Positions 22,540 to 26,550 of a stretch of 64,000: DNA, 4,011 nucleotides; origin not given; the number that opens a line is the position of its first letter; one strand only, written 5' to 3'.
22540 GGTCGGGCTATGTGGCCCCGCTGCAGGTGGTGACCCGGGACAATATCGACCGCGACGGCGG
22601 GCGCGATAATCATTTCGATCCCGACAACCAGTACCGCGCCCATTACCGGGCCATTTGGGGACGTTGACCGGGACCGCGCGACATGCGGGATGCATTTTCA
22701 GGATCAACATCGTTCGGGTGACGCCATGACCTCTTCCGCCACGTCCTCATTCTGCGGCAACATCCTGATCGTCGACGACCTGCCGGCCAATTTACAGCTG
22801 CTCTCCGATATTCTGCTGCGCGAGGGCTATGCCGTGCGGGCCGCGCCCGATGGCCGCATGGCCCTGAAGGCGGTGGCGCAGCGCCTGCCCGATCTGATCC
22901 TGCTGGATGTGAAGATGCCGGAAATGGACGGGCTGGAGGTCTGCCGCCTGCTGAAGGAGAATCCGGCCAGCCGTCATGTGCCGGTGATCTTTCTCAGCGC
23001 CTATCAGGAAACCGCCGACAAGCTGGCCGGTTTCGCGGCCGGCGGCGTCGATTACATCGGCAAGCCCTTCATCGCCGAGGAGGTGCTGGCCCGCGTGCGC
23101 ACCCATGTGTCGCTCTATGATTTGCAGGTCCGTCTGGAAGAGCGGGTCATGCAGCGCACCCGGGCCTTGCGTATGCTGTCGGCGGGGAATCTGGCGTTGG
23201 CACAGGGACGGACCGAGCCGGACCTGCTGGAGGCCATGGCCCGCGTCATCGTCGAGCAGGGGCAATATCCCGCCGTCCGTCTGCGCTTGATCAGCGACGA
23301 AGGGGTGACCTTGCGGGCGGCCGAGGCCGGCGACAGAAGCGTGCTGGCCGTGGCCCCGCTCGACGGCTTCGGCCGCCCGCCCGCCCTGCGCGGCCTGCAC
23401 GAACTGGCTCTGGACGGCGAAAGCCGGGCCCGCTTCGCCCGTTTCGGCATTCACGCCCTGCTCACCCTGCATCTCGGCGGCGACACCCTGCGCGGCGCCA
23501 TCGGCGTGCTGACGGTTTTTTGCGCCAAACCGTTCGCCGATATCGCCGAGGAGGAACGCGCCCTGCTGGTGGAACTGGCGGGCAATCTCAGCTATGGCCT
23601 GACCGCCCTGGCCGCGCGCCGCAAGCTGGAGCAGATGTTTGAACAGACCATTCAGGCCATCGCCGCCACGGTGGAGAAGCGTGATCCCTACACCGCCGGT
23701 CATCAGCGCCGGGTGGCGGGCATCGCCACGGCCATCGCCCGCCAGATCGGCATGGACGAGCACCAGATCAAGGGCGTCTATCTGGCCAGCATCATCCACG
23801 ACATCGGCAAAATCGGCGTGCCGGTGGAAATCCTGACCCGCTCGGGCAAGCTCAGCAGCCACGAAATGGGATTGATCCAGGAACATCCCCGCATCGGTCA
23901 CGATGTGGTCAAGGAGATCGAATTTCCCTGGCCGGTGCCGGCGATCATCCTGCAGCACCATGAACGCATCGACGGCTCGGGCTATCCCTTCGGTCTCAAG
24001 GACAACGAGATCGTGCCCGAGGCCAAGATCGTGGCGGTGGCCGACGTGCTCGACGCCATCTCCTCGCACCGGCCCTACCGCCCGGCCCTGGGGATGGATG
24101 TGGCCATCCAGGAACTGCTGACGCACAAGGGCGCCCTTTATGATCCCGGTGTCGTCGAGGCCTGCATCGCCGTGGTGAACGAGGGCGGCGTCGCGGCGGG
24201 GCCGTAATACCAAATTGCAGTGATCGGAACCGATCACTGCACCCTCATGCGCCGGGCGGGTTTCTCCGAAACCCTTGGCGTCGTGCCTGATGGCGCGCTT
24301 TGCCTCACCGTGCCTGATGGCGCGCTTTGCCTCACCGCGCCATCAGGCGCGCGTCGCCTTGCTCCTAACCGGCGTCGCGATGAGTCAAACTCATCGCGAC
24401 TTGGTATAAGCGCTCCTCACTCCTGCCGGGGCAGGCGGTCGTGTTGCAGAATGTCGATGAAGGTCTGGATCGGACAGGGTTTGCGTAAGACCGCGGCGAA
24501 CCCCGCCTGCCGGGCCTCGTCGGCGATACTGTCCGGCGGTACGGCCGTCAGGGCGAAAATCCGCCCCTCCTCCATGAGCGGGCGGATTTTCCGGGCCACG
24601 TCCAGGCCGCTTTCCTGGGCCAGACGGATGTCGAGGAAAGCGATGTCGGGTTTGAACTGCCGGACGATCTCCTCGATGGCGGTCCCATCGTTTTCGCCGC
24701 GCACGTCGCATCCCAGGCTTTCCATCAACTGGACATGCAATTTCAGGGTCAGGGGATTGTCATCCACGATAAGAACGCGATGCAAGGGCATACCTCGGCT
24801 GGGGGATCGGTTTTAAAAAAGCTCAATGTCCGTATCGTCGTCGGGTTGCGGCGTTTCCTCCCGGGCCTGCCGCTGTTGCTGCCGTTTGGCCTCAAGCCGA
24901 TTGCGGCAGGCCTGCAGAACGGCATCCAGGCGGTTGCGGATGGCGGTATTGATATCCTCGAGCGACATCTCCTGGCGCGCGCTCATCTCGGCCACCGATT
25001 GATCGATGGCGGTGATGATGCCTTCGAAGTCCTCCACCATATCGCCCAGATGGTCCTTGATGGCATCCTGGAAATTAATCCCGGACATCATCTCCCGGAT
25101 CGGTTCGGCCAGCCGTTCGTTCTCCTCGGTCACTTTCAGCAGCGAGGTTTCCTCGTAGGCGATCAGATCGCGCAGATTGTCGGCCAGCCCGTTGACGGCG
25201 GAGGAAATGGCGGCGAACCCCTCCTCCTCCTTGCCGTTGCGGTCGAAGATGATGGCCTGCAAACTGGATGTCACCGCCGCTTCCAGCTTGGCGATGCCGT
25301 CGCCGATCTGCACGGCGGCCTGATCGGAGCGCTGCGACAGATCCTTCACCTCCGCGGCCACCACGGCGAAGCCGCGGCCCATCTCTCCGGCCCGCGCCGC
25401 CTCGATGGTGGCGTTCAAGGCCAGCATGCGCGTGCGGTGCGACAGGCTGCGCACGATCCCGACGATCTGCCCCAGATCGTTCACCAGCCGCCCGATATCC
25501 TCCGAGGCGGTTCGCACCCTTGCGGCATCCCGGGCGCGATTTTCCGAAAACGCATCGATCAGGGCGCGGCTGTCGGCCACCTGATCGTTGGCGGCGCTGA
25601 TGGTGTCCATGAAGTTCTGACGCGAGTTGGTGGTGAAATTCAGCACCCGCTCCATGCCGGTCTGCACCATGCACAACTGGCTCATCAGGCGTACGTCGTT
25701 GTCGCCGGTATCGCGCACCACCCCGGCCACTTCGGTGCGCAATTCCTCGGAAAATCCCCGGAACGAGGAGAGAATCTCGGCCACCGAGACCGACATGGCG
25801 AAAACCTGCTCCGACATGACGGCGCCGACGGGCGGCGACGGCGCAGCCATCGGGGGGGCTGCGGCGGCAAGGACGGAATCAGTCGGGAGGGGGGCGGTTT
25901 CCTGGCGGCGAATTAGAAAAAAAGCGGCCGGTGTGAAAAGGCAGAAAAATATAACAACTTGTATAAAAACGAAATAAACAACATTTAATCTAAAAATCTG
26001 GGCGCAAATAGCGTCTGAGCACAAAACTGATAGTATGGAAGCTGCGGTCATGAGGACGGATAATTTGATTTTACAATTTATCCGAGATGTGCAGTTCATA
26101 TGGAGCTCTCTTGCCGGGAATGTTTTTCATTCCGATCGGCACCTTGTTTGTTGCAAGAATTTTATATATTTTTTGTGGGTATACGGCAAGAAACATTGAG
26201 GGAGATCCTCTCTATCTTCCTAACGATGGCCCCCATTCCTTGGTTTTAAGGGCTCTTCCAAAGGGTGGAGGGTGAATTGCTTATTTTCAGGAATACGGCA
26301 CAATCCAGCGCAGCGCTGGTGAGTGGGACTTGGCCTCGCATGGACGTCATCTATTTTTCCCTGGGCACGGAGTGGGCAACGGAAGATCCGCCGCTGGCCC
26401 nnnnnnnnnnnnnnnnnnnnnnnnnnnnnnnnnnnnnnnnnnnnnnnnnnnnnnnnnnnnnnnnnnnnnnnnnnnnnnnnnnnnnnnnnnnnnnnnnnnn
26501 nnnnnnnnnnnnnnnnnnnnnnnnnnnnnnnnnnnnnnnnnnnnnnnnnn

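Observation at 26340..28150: Unknown 314-aa protein translationally coupled to a MipZ/ParA-type ATPase beside a che cluster with a soluble receptor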

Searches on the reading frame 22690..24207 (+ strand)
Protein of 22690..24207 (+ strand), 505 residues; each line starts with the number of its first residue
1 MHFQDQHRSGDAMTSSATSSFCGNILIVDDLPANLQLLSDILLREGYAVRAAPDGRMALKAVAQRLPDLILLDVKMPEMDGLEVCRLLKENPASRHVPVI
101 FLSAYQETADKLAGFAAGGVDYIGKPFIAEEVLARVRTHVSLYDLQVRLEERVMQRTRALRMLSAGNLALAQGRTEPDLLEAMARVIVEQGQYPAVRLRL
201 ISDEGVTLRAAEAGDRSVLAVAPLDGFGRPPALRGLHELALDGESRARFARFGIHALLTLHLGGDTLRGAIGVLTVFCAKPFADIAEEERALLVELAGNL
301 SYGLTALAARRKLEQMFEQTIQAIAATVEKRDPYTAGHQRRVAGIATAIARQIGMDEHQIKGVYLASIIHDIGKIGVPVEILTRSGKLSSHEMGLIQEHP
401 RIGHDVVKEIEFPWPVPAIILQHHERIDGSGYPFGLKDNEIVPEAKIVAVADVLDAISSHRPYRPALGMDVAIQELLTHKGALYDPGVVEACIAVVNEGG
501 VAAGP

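Call 3: search_protein_families(library=pfam, proteins=[window:22690-24207:+], max_evalue=0.01)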
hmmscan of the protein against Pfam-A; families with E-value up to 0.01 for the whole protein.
window:22690-24207:+ (505 aa): 4 families
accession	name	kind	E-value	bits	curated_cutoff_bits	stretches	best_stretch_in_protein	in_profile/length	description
PF13487.12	HD_5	-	3.5e-37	128.2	27.2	1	326-487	5-169/170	HD domain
PF00072.30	Response_reg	-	1.1e-28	100.1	30.2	1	25-136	1-110/111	Response regulator receiver domain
PF01966.28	HD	-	4.5e-18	66.1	22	1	336-456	2-115/116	HD domain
PF08668.18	HDOD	-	0.0004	20.4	22.9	1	336-378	96-136/196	HDOD domain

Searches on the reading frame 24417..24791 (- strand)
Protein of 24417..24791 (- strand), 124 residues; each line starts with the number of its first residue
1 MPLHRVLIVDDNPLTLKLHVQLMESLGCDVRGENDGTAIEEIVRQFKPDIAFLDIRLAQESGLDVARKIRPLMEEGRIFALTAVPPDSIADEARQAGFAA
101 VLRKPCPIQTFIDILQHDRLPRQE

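Call 3: search_protein_families(library=pfam, proteins=[window:24417-24791:-], max_evalue=0.01)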
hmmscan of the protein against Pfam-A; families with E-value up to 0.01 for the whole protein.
window:24417-24791:- (124 aa): 1 family
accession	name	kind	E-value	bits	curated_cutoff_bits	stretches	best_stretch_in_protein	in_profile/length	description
PF00072.30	Response_reg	-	5.4e-19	68.8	30.2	1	6-115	1-110/111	Response regulator receiver domain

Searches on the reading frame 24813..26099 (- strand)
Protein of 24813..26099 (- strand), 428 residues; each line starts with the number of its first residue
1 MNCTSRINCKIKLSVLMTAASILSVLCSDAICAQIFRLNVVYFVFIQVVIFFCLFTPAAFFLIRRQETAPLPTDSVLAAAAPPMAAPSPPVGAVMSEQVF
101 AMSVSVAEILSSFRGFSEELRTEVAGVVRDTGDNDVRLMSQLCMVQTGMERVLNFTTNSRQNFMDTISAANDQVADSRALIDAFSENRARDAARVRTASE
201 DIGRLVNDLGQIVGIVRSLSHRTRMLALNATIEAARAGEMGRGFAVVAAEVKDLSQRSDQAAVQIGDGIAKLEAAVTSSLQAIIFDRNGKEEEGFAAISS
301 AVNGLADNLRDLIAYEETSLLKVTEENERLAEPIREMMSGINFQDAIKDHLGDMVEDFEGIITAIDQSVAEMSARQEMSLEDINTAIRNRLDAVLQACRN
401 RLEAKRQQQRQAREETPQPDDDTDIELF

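Call 3: search_protein_families(library=pfam, proteins=[window:24813-26099:-], max_evalue=0.01)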
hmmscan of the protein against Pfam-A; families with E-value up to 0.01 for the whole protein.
window:24813-26099:- (428 aa): 3 families
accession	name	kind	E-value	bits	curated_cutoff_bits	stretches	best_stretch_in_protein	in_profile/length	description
PF00015.26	MCPsignal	-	1.1e-25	90.9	34.6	1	193-281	19-107/172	Methyl-accepting chemotaxis protein (MCP) signalling domain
PF04513.17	Baculo_PEP_C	-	0.0021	18.5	38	0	344-394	40-90/140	Baculovirus polyhedron envelope protein, PEP, C terminus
PF00861.27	Ribosomal_L18p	-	0.0084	16.9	27.8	0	247-295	55-101/116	Ribosomal L18 of archaea, bacteria, mitoch. and chloroplast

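Call 4: search_protein_families(library=ncbifam, proteins=[window:24813-26099:-], max_evalue=0.01)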
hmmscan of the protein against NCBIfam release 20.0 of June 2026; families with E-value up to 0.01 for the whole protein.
window:24813-26099:- (428 aa): 7 families
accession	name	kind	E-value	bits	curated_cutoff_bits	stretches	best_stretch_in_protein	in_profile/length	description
NF007309.0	PRK09793.1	equivalog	3.8e-20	72.3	903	1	40-267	187-415/533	methyl-accepting chemotaxis protein IV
NF058645.1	MCPCtpMPsAe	equivalog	3.5e-18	65.7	900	1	158-294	334-471/558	methyl-accepting chemotaxis protein CtpM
NF050802.1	AspChtxCcaA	equivalog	1.8e-15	56.4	1300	1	158-271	521-634/700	aspartate chemotaxis receptor CcaA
NF041847.1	transduc_aer2_vibrio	equivalog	2.8e-15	55.6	1200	1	184-269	566-658/804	aerotaxis transducer Aer2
NF047851.1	MCPCitTducer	equivalog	2.4e-14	53.3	900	1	99-267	255-418/553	methyl-accepting chemotaxis citrate transducer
NF011615.0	PRK15041.1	equivalog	3.2e-14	52.5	947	1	194-270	346-422/554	methyl-accepting chemotaxis protein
NF011622.0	PRK15048.1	equivalog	5e-13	49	900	1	157-267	304-417/553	methyl-accepting chemotaxis protein II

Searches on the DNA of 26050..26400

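Call 104: search_rna_families(source=window, start=26050, end=26400, threshold=evalue, max_evalue=1)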
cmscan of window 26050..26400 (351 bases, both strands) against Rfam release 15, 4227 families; matches with E-value up to 1: 0.
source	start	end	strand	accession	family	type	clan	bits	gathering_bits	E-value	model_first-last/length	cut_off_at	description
